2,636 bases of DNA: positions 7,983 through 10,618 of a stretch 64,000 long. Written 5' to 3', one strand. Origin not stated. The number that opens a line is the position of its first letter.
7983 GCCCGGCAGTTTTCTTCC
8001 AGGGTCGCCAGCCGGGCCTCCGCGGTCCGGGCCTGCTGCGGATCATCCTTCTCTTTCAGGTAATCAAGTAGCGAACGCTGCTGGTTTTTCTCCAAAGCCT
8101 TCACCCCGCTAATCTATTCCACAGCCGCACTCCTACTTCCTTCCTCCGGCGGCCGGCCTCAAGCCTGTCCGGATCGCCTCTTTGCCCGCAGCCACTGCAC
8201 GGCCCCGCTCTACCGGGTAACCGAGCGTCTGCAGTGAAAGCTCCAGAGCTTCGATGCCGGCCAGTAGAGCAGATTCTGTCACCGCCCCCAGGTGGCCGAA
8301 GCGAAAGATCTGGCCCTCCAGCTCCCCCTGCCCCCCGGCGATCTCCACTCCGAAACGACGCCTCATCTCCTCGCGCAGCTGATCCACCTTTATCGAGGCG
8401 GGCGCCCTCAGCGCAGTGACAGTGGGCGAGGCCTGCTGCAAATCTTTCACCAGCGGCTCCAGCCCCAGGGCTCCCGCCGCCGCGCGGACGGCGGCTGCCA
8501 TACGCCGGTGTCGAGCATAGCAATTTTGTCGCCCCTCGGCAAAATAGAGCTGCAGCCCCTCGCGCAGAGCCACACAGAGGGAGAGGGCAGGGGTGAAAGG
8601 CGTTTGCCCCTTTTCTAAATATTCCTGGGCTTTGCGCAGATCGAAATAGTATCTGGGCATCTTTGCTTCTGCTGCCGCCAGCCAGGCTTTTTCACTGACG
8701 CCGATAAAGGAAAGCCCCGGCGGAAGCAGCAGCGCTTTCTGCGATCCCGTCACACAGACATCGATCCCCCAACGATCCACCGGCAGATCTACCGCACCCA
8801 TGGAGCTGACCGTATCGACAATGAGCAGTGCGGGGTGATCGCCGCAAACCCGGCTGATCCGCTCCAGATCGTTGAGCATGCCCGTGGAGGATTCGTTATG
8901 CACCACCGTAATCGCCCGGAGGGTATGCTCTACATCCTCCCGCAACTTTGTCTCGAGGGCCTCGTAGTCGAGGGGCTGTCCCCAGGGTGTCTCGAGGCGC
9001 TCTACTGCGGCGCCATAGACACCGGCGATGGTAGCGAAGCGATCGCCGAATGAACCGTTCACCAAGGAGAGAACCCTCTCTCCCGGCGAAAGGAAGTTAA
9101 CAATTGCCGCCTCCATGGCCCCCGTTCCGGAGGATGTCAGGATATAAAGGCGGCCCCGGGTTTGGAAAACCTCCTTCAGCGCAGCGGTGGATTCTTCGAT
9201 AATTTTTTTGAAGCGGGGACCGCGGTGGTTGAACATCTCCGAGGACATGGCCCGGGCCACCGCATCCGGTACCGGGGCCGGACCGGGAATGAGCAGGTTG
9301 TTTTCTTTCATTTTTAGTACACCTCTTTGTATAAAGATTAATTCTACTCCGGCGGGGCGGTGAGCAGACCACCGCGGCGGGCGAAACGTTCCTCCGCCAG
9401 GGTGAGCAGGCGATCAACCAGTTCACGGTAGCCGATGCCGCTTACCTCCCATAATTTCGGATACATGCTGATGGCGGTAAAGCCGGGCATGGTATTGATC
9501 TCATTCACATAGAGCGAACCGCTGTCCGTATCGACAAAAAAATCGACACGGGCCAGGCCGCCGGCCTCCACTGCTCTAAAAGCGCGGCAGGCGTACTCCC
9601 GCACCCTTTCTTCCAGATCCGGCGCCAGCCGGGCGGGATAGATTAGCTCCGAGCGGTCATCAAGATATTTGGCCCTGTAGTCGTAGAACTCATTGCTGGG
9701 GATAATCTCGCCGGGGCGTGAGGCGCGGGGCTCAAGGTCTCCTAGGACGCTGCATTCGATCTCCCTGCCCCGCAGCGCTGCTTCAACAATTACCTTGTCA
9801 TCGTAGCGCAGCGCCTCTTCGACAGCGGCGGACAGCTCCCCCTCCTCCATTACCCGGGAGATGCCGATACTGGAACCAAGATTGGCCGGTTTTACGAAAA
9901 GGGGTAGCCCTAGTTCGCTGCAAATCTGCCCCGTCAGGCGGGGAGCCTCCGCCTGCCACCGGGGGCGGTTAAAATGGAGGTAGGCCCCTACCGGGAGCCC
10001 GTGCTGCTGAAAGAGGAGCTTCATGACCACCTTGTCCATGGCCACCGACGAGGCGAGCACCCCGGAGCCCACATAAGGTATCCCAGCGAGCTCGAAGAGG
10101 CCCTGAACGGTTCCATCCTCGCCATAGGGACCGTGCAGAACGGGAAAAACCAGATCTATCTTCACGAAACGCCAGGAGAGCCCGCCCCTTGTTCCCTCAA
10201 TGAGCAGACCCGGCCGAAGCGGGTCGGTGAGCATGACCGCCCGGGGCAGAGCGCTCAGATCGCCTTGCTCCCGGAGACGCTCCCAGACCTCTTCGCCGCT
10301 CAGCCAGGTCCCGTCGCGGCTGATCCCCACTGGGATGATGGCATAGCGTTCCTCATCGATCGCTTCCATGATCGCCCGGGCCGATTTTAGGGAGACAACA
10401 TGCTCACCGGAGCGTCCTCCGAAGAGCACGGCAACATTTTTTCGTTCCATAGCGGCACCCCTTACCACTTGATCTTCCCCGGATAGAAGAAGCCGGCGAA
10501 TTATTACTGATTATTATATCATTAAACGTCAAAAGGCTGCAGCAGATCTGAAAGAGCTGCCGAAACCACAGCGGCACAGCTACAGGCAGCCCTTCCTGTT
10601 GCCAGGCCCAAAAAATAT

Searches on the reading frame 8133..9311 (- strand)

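Call 13: search_protein_families(library=ncbifam, proteins=[window:8133-9311:-], max_evalue=1e-10)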
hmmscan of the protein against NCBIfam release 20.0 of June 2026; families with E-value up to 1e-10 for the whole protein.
window:8133-9311:- (392 aa): 5 families
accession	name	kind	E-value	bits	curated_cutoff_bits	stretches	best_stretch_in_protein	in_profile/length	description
NF045640.1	AspGlyoxATaseBhcA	equivalog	1.6e-105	353.3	650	1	2-382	3-386/395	L-aspartate--glyoxylate aminotransferase BhcA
NF046070.1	PyrdoxPyrvTramin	equivalog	2.8e-66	223.8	600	1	7-362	9-366/369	pyridoxamine--pyruvate transaminase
TIGR03301.1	PhnW-AepZ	equivalog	1.1e-59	202.6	360.8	1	6-354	2-349/355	2-aminoethylphosphonate aminotransferase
NF010006.0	PRK13479.1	equivalog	1.1e-44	153.1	296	1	2-362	4-363/369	2-aminoethylphosphonate--pyruvate transaminase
TIGR02326.1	transamin_PhnW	equivalog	7.5e-40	137.1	400.8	1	4-357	4-357/363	2-aminoethylphosphonate--pyruvate transaminase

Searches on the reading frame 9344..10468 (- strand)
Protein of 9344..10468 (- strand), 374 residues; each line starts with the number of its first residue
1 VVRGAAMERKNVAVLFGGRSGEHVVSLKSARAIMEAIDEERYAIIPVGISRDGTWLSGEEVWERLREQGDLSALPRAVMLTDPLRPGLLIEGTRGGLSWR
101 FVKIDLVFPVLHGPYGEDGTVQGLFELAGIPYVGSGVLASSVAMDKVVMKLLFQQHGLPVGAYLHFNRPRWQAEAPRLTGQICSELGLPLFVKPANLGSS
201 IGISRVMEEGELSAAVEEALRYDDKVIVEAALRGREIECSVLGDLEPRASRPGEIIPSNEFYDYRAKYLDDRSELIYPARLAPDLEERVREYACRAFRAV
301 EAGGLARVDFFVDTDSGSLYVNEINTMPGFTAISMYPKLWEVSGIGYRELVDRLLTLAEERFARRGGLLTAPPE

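Call 3: search_protein_families(library=pfam, proteins=[window:9344-10468:-], max_evalue=0.01)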
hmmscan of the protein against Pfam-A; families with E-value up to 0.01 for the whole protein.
window:9344-10468:- (374 aa): 5 families
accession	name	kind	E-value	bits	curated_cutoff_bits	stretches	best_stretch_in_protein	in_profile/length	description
PF07478.18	Dala_Dala_lig_C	-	2e-73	246.7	24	1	152-356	1-204/204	D-ala D-ala ligase C-terminus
PF01820.27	Dala_Dala_lig_N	-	4.8e-35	121.1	34.6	1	11-135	1-121/121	D-ala D-ala ligase N-terminus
PF02222.28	ATP-grasp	-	1.3e-07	31.9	27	1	153-325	3-160/179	ATP-grasp domain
PF02786.22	CPSase_L_D2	-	1.6e-06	28.2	19.8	1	181-326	32-178/211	Carbamoyl-phosphate synthase L chain, ATP binding domain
PF01071.24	GARS_A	-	0.0024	18.1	27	1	145-244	2-101/194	Phosphoribosylglycinamide synthetase, ATP-grasp (A) domain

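Call 4: search_protein_families(library=ncbifam, proteins=[window:9344-10468:-], max_evalue=0.01)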
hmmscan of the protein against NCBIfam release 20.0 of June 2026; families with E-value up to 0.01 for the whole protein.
window:9344-10468:- (374 aa): 51 families (the best 25 are shown)
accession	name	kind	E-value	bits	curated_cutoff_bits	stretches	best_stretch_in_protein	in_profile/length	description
NF002528.0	PRK01966.1-4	subfamily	3e-135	450.8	262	1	7-364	2-364/366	D-alanine--D-alanine ligase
NF002526.0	PRK01966.1-2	equivalog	3.4e-122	407.8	449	1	8-364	2-353/362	D-alanine--D-alanine ligase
TIGR01205.1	D_ala_D_alaTIGR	subfamily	9.7e-112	373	245.65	1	12-358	2-317/318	D-alanine--D-alanine ligase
NF002525.0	PRK01966.1-1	equivalog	6.2e-111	370.9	457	1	7-368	1-360/364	D-alanine--D-alanine ligase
NF000091.3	D_ala_D_ser_VanG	exception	3e-95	319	495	1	10-358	1-343/344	D-alanine--D-serine ligase VanG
NF002529.0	PRK01966.1-5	equivalog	9.6e-92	307.6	472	1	7-367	1-345/348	D-alanine--D-alanine ligase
NF002378.0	PRK01372.1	subfamily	2.1e-86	289.4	243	2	103-359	58-302/305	D-alanine--D-alanine ligase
NF002527.0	PRK01966.1-3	equivalog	5.2e-81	272.4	310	1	9-355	2-325/332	D-alanine--D-alanine ligase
NF000207.3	D_ala_D_ser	equivalog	1.1e-79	268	520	1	10-360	1-341/342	D-alanine--D-serine ligase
NF000206.1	D_ala_D_lac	equivalog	8.5e-73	245.3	550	1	7-358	1-340/342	D-alanine--(R)-lactate ligase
NF011168.0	PRK14570.1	equivalog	2.3e-71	241.1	505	1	9-365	2-353/364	D-alanyl-alanine synthetase A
NF012214.1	D_ala_D_ser_VanC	exception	6.7e-65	219.5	650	1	10-360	2-347/350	D-alanine--D-serine ligase VanC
NF012215.1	D_ala_D_lac_VanD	exception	1.4e-63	215.3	700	1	8-359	2-341/343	D-alanine--(R)-lactate ligase VanD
NF000372.1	D_ala_D_lac_VanI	exception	1.8e-63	215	700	1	7-358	1-340/341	D-alanine--(R)-lactate ligase VanI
NF011171.0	PRK14573.1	equivalog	3.1e-63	213.9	1015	1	10-366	452-794/809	bifunctional UDP-N-acetylmuramate--L-alanine ligase/D-alanine--D-alanine ligase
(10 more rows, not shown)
